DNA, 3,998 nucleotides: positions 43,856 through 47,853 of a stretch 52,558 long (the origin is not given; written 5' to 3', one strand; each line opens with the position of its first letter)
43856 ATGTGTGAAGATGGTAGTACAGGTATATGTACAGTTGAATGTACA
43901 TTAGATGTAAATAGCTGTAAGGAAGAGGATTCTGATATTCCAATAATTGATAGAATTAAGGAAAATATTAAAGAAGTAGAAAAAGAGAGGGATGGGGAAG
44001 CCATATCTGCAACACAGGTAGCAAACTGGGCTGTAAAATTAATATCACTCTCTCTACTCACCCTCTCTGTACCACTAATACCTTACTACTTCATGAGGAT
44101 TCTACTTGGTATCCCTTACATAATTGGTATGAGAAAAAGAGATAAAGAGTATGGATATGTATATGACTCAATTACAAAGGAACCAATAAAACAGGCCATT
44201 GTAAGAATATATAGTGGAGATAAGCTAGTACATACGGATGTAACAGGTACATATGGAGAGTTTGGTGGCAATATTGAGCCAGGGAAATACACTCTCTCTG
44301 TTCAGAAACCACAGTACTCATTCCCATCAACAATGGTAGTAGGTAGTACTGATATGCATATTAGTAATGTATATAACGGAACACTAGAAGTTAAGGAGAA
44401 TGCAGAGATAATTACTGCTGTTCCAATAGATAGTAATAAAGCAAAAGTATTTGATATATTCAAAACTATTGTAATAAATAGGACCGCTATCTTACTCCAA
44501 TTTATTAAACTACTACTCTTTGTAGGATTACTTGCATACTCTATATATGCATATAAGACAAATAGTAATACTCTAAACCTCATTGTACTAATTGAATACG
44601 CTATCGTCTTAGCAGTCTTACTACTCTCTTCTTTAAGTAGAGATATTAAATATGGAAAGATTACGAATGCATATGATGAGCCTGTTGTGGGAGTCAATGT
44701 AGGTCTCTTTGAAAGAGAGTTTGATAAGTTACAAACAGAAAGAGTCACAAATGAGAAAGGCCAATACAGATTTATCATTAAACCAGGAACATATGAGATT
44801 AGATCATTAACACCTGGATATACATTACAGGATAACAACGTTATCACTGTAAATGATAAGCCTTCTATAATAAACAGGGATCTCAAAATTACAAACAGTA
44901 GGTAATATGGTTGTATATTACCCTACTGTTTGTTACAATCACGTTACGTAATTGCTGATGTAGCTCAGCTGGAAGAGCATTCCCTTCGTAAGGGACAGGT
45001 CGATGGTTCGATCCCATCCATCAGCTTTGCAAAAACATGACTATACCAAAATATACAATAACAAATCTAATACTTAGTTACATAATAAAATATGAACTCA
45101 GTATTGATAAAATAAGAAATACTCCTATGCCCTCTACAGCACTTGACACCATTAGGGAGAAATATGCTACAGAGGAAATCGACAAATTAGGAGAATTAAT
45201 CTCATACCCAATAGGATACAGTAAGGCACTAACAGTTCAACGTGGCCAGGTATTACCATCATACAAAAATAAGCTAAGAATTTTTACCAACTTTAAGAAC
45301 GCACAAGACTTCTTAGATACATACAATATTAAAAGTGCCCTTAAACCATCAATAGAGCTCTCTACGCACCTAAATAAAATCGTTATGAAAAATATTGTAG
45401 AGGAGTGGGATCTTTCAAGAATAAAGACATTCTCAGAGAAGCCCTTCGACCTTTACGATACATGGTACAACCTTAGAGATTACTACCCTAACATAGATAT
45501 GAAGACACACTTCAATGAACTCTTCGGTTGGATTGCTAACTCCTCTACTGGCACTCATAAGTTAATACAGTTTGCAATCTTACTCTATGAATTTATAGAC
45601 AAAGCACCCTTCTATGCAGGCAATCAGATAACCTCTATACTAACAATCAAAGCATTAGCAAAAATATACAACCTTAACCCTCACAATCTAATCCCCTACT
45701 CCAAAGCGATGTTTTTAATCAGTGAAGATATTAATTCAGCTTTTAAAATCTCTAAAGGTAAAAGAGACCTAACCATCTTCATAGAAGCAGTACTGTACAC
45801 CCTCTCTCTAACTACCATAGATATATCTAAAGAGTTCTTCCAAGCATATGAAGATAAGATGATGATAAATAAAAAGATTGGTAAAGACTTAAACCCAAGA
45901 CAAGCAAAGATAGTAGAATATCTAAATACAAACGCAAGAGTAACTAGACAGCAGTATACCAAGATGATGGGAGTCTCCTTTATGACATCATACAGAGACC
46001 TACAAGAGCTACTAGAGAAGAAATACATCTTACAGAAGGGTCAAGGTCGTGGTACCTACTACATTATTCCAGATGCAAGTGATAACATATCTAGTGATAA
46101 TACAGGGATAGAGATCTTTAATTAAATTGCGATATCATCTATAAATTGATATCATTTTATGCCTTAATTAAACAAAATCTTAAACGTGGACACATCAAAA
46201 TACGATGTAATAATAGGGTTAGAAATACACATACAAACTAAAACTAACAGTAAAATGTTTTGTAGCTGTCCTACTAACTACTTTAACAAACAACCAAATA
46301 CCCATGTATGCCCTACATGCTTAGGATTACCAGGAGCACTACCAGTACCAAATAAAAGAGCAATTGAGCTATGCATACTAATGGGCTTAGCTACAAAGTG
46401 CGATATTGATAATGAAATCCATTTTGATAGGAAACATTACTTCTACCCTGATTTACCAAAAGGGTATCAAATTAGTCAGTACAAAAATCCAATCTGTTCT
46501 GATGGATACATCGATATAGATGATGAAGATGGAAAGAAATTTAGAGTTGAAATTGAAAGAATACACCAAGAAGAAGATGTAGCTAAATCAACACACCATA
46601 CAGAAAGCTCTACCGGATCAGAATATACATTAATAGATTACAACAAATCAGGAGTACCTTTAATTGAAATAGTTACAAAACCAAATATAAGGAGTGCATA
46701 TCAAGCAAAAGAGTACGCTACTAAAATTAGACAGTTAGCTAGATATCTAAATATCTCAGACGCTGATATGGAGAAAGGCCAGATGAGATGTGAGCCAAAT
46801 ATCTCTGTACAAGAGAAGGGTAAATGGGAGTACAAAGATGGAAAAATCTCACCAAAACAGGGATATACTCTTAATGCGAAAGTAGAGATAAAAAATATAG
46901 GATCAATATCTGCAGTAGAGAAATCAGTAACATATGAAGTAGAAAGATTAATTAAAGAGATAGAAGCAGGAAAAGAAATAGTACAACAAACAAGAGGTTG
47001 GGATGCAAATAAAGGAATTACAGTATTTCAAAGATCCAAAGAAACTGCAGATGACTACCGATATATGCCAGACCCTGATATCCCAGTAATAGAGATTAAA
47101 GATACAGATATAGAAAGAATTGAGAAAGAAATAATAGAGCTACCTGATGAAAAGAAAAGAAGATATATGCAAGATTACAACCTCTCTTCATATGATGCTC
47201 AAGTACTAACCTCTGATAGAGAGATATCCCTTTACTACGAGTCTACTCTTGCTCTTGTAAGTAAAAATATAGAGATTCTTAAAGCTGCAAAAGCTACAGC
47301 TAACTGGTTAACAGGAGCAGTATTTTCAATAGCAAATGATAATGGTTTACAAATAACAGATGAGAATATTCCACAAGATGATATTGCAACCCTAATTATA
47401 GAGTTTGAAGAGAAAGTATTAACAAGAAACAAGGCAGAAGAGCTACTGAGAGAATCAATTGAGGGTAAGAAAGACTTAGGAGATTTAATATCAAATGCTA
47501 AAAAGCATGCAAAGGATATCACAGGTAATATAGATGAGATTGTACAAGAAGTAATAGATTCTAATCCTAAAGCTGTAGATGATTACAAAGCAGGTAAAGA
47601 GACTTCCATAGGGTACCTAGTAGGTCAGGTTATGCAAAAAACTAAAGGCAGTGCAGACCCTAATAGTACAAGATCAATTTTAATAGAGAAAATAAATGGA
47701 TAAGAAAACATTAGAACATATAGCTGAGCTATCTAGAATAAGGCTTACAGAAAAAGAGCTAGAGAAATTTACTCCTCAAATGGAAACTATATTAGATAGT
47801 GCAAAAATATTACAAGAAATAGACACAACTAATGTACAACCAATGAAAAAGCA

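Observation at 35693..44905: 3070-aa multi-lectin giant surface protein flanked by tRNA-Gly and tRNA-Thr: candidate host-attachment machine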

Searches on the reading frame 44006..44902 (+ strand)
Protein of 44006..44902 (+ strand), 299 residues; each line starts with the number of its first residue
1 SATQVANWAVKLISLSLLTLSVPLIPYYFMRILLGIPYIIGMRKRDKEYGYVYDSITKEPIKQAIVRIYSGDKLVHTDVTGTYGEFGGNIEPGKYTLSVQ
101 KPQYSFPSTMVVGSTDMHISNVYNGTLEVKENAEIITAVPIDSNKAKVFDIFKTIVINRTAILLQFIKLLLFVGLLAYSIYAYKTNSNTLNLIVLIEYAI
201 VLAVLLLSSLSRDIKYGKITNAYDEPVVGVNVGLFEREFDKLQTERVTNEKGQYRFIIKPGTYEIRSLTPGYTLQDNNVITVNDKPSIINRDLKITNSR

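Call 69: find_homologous_proteins(query=A6, max_evalue=0.00001)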
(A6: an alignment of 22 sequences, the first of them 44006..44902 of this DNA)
Query A6 (22 sequences) (299 aa, profile of the alignment): 3 proteins with E <= 0.00001 among 8000 candidates.
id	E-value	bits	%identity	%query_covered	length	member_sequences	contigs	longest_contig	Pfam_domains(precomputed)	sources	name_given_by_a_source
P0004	4.4e-64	234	92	75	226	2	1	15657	PF13715.13,PF07210.19,PF13620.13,PF22904.4,PF17210.10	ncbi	ncbi:MAG: carboxypeptidase-like regulatory domain-containing protein, partial [Candidatus Dojkabacte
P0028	1.7e-43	167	82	61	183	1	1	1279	PF07210.19,PF13620.13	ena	-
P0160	9.2e-6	43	36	20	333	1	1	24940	PF08400.17,PF13715.13,PF25020.2,PF02369.23,PF08308.18,PF15976.12,PF13620.13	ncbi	-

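Call 86: find_related_loci(query=A7, collection=metagenome_contigs, flank=10000)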
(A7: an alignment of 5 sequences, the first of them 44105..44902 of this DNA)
Query A7 (266 aa) in metagenome_contigs; peptide patterns used: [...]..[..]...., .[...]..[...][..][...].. (x = any residue, [..] = any of these).
265 stretches matched a pattern; 29 encode a relative of the query (tblastn E <= 1e-3); 29 distinct loci.
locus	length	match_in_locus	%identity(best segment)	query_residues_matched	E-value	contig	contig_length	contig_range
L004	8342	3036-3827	94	1-264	3e-162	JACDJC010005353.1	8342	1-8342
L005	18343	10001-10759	39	10-260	1e-60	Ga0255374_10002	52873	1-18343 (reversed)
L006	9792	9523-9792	94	1-90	3e-53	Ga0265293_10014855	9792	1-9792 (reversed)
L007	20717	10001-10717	40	7-243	4e-46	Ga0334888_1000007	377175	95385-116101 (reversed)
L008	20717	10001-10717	40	7-243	4e-46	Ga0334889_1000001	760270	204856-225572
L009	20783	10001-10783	39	7-262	4e-46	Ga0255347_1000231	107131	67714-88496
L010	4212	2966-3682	40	7-243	2e-45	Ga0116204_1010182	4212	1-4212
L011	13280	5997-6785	34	2-260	2e-39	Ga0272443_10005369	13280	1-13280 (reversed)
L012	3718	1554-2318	32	6-251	5e-34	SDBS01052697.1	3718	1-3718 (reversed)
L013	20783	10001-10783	30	4-260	2e-24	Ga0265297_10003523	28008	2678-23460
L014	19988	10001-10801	27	4-266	1e-23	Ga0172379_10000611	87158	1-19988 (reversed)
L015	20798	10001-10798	27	4-263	4e-23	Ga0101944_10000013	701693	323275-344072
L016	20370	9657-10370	26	4-239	3e-21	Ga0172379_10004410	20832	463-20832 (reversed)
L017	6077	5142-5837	29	10-239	9e-21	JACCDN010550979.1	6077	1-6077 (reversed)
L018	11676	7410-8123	27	4-239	1e-20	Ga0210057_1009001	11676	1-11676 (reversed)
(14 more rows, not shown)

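Call 89: search_protein_families(library=pfam, proteins=[L014:4032-5144:+, L014:5159-5779:+, L014:5869-6615:+, L014:6619-7587:+, L014:7568-11191:+, L014:11198-11815:+, L014:12002-13396:+, L014:13381-14670:+, L014:3447-3905:-], max_evalue=0.001)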
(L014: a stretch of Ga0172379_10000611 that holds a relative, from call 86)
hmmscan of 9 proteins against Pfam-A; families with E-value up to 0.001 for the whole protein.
L014:4032-5144:+ (371 aa): 1 family
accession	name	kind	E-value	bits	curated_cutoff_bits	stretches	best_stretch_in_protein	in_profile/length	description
PF01594.21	AI-2E_transport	-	3.1e-63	214.4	34.3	1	30-348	8-326/327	AI-2E family transporter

L014:5159-5779:+ (207 aa): 0 families

L014:5869-6615:+ (249 aa): 0 families

L014:6619-7587:+ (323 aa): 0 families

L014:7568-11191:+ (1208 aa): 6 families
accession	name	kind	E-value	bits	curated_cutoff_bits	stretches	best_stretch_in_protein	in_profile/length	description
PF13620.12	CarboxypepD_reg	-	5.2e-14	52.8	32.3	2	993-1065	4-75/82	Carboxypeptidase regulatory-like domain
PF17210.9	SdrD_B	-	2.8e-07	31.1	29.7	0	834-881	22-69/112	SdrD B-like domain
PF16656.11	Pur_ac_phosph_N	-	6.3e-07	30.3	30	1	306-385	6-93/93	Purple acid Phosphatase, N-terminal domain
PF13948.11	DUF4215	-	1.7e-06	28.7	27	1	221-266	4-47/47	Domain of unknown function (DUF4215)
PF11974.14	bMG3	-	4.4e-06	27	34.9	0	1001-1046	25-76/103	Bacterial alpha-2-macroglobulin MG3 domain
PF17802.7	SpaA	-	0.00062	20.3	23.1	0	832-878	12-60/91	Prealbumin-like fold domain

L014:11198-11815:+ (206 aa): 0 families

L014:12002-13396:+ (465 aa): 2 families
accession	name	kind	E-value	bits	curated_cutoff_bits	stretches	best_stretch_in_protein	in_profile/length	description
PF03129.25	HGTP_anticodon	-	2.8e-21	75.9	21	1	372-461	1-93/94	Anticodon binding domain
PF00587.30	tRNA-synt_2b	-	2.1e-10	41.4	29.3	1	161-341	5-177/179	tRNA synthetase class II core domain (G, H, P, S and T)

L014:13381-14670:+ (430 aa): 2 families
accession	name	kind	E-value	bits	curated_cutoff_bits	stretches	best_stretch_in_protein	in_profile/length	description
PF05193.26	Peptidase_M16_C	-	2.2e-40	138.9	23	1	174-349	1-179/181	Peptidase M16 inactive domain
PF00675.25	Peptidase_M16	-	1.8e-36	125.8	22.3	1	28-144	9-124/149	Insulinase (Peptidase family M16)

L014:3447-3905:- (153 aa): 1 family
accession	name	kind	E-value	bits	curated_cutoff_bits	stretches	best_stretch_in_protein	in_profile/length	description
PF01668.23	SmpB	-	2.6e-50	170.5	27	1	8-151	2-142/143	SmpB protein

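Call 97: search_solved_structures(query=A6, max_evalue=0.1)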
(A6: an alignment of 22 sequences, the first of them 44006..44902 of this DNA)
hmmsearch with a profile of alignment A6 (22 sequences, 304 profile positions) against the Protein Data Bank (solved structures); distinct sequences matched with E-value up to 0.1: 9.
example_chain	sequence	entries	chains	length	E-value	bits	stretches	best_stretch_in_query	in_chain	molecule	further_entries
9c7v_B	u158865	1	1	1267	2.7e-13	52.7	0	219-283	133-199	BOS complex subunit NOMO2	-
10ps_A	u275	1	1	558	5.5e-10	41.8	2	221-275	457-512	Serine-aspartate repeat-containing protein D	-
1h8l_A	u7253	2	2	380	0.00019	23.7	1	23-116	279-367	CARBOXYPEPTIDASE GP180 RESIDUES 503-882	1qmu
1uwy_A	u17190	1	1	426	0.0012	21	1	219-297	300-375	CARBOXYPEPTIDASE M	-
4p0d_A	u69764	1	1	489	0.0012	20.9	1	54-100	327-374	Trypsin-resistant surface T6 protein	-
8vdk_A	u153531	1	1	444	0.0015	20.7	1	222-294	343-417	Serine-aspartate repeat-containing protein D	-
9c7u_B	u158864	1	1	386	0.0064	18.6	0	221-293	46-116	BOS complex subunit NOMO2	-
9gbc_A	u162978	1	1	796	0.012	17.7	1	49-116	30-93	TonB-linked outer membrane receptor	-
5aq0_A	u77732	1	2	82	0.021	16.9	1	50-106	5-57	CARBOXYPEPTIDASE D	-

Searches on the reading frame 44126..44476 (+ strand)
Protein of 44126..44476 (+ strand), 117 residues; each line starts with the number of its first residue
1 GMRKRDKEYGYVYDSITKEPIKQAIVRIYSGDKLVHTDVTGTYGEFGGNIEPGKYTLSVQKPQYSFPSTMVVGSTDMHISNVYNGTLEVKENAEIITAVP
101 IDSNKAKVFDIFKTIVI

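Call 91: search_protein_families(library=pfam, proteins=[window:44126-44476:+], max_evalue=0.01)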
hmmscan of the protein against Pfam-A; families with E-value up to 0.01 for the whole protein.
window:44126-44476:+ (117 aa): 3 families
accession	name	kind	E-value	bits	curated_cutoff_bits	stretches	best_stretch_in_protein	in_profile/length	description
PF13620.12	CarboxypepD_reg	-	4e-07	30.7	32.3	1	10-65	4-60/82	Carboxypeptidase regulatory-like domain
PF13715.12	CarbopepD_reg_2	-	0.0004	20.8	32.2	1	10-66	3-57/88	CarboxypepD_reg-like domain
PF17210.9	SdrD_B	-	0.0011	19.6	29.7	1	18-87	21-92/112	SdrD B-like domain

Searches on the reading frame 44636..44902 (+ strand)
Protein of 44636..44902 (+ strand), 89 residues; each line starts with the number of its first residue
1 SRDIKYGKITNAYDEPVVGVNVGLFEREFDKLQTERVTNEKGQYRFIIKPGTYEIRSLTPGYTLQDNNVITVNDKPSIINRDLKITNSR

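Call 91: search_protein_families(library=pfam, proteins=[window:44636-44902:+], max_evalue=0.01)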
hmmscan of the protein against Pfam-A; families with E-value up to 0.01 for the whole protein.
window:44636-44902:+ (89 aa): 5 families
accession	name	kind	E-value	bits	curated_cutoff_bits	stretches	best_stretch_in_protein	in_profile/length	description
PF13620.12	CarboxypepD_reg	-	1.8e-09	38.2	32.3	1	7-75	4-73/82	Carboxypeptidase regulatory-like domain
PF07210.18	DUF1416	-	8.1e-07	29.3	23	1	7-70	24-84/97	Protein of unknown function (DUF1416)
PF13715.12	CarbopepD_reg_2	-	8.9e-06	26.1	32.2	1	7-80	3-73/88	CarboxypepD_reg-like domain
PF17210.9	SdrD_B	-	1e-05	26.1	29.7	1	9-65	16-73/112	SdrD B-like domain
PF17802.7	SpaA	-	0.00012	22.5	23.1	1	4-75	3-79/91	Prealbumin-like fold domain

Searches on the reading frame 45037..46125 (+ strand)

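Call 10: search_protein_families(library=pfam, proteins=[window:45037-46125:+], max_evalue=0.001)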
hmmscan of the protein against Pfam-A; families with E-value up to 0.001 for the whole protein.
window:45037-46125:+ (362 aa): 1 family
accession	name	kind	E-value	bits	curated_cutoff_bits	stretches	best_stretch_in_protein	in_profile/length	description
PF08220.18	HTH_DeoR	-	1.9e-05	24.7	21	1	288-338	1-50/57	DeoR-like helix-turn-helix domain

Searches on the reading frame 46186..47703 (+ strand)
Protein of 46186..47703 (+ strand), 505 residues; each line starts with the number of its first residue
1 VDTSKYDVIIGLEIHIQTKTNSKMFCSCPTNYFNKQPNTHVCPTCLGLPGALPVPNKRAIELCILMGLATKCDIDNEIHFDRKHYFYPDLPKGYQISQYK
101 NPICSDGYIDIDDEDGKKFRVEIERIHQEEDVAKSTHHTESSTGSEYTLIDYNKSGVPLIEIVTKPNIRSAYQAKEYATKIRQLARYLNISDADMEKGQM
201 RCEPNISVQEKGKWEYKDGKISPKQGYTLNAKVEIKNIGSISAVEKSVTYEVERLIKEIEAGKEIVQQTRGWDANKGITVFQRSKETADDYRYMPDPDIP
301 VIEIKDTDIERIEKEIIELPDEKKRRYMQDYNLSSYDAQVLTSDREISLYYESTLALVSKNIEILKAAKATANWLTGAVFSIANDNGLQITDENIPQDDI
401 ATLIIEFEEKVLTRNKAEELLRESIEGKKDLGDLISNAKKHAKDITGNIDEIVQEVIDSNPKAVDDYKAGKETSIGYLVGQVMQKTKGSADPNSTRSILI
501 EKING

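Call 10: search_protein_families(library=pfam, proteins=[window:46186-47703:+], max_evalue=0.001)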
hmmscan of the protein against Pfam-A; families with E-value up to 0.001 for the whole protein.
window:46186-47703:+ (505 aa): 2 families
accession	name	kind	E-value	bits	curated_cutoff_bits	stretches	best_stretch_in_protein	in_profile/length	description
PF02934.20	GatB_N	-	3e-109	364.9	23.4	1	8-309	1-276/277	GatB/GatE catalytic domain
PF02637.23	GatB_Yqey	-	1.9e-30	106.1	27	1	363-503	8-148/148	GatB domain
